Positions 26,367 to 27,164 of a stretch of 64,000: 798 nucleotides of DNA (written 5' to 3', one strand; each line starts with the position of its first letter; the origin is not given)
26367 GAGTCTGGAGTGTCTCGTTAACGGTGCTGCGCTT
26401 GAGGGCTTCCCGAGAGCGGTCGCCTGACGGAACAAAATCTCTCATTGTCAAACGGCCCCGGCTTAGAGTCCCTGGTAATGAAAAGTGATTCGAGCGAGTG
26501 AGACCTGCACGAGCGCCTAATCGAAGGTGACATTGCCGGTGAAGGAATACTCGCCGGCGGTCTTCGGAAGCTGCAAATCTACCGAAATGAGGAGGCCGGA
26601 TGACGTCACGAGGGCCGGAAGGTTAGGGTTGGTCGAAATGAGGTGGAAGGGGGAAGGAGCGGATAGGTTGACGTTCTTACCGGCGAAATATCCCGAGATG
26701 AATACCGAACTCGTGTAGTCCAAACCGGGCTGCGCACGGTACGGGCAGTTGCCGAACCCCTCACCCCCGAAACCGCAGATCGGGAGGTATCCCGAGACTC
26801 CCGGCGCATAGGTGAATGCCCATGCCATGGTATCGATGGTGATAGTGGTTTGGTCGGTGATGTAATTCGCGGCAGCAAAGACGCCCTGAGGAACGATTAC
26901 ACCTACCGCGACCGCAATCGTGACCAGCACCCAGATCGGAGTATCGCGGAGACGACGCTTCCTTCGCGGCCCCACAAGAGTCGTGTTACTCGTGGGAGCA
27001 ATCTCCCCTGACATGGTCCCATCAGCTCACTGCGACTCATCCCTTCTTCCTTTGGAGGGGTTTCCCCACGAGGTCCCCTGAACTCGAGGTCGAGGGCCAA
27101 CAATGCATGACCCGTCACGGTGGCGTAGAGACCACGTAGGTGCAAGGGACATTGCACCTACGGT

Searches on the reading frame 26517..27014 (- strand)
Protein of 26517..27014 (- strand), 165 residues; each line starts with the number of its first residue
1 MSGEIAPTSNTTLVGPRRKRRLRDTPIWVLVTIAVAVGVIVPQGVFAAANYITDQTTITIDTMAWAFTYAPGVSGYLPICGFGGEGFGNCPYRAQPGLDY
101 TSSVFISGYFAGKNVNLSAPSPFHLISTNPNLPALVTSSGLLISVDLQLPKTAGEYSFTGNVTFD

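Call 14: search_protein_families(library=pfam, proteins=[window:26517-27014:-], max_evalue=0.01)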
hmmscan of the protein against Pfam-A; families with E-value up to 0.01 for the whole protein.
window:26517-27014:- (165 aa): 0 families

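Call 22: find_homologous_proteins(query=window:26517-27014:-, max_evalue=0.001)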
Query window:26517-27014:- (165 aa): 13 proteins with E <= 0.001 among 75 candidates.
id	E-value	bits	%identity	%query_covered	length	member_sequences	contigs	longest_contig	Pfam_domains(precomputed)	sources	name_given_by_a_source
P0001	1.9e-96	339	99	92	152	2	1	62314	-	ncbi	ncbi:MAG: hypothetical protein WB786_08360 [Thermoplasmata archaeon]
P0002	2.6e-90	319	89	98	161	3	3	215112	-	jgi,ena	jgi:hypothetical protein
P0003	2.9e-67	244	66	100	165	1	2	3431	-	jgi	jgi:hypothetical protein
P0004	1.6e-66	241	69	96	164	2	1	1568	-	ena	-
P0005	5.4e-65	236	68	99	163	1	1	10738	-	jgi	jgi:hypothetical protein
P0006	6.0e-62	226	69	89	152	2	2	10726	-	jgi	jgi:hypothetical protein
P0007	2.2e-60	221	67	96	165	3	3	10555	-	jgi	-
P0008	2.1e-58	215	76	76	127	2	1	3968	-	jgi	-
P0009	8.3e-56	206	72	81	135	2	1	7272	-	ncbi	ncbi:MAG: hypothetical protein ACLP8Y_06875 [Thermoplasmata archaeon]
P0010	9.0e-43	164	50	100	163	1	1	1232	-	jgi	jgi:hypothetical protein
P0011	2.5e-39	153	48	100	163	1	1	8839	-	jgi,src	-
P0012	6.5e-36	142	45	100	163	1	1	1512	-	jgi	jgi:hypothetical protein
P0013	1.2e-32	131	57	74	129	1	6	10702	-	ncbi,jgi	ncbi:MAG: hypothetical protein ABSA63_10265 [Thermoplasmata archaeon]|jgi:hypothetical protein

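Call 24: find_related_loci(query=A2, collection=metagenome_contigs, flank=4000)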
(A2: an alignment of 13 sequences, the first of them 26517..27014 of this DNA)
Query A2 (165 aa) in metagenome_contigs; peptide patterns used: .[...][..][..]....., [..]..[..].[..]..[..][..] (x = any residue, [..] = any of these).
144 stretches matched a pattern; 9 encode a relative of the query (tblastn E <= 1e-3); 9 distinct loci.
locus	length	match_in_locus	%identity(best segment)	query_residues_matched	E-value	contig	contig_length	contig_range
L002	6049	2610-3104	88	1-165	1e-97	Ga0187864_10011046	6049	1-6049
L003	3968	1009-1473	72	6-160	2e-74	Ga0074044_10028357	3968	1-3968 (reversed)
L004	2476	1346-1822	69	6-164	1e-73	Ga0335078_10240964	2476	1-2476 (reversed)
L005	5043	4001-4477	67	7-165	1e-65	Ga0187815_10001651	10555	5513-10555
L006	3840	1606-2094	57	1-165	2e-53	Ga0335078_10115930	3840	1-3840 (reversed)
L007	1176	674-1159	49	2-165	5e-47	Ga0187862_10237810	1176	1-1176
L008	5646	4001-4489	48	1-165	3e-45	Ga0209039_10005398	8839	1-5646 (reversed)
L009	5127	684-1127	43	16-164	1e-30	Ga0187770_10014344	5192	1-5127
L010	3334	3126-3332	45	1-69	3e-9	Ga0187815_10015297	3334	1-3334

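Call 25: find_related_loci(query=A2, collection=genome_contigs, flank=10000)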
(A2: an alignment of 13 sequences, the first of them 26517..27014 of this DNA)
Query A2 (165 aa) in genome_contigs; peptide patterns used: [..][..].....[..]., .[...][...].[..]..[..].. (x = any residue, [..] = any of these).
57 stretches matched a pattern; 3 encode a relative of the query (tblastn E <= 1e-3); 3 distinct loci.
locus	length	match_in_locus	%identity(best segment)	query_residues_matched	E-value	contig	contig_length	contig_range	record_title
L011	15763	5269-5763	88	1-165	1e-97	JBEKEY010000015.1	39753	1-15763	MAG: Thermoplasmata archaeon isolate SPRUCE 217 SPRUCE_217_15, whole genome shotgun sequence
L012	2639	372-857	49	2-165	4e-45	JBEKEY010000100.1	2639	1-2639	MAG: Thermoplasmata archaeon isolate SPRUCE 217 SPRUCE_217_100, whole genome shotgun sequence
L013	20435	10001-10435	46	18-164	7e-36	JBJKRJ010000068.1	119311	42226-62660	MAG: Thermoplasmata archaeon isolate Bin_56 S1Ck127_1591687_flag_0_multi_21.0000_len_119311, whole genome shotgun sequen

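Call 51: find_encoding_contigs(protein=P0002, flank=10000, max_places=4)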
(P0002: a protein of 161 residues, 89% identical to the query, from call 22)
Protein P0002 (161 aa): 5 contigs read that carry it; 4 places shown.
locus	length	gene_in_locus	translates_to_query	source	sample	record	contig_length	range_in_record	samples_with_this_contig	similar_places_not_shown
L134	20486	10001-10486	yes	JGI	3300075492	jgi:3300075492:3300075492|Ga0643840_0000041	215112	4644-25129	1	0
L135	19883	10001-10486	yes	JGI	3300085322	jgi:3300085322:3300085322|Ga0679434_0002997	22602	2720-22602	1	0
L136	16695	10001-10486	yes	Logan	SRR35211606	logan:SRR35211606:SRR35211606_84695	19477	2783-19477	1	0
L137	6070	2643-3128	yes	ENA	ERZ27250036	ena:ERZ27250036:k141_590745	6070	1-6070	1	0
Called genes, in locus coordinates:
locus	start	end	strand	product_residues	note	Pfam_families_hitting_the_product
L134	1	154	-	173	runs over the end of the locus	-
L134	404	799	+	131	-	PF07653:SH3_2 (faint), PF08239:SH3_3 (faint), PF14604:SH3_9 (faint)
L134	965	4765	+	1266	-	-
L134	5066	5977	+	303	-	PF00535:Glycos_transf_2 (weak)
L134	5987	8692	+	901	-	-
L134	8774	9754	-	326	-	PF00535:Glycos_transf_2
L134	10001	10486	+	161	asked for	-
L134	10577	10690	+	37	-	-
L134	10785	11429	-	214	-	PF01323:DSBA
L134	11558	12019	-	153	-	PF02566:OsmC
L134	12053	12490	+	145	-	PF03795:YCII (weak)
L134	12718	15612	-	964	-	-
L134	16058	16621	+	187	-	PF04229:GrpB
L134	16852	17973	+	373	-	PF02746:MR_MLE_N, PF26685:DUF8230_C (weak), PF13378:MR_MLE_C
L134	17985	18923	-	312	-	PF01916:DS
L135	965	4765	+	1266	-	-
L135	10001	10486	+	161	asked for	-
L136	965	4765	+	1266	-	-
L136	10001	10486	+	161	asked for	-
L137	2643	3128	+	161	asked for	-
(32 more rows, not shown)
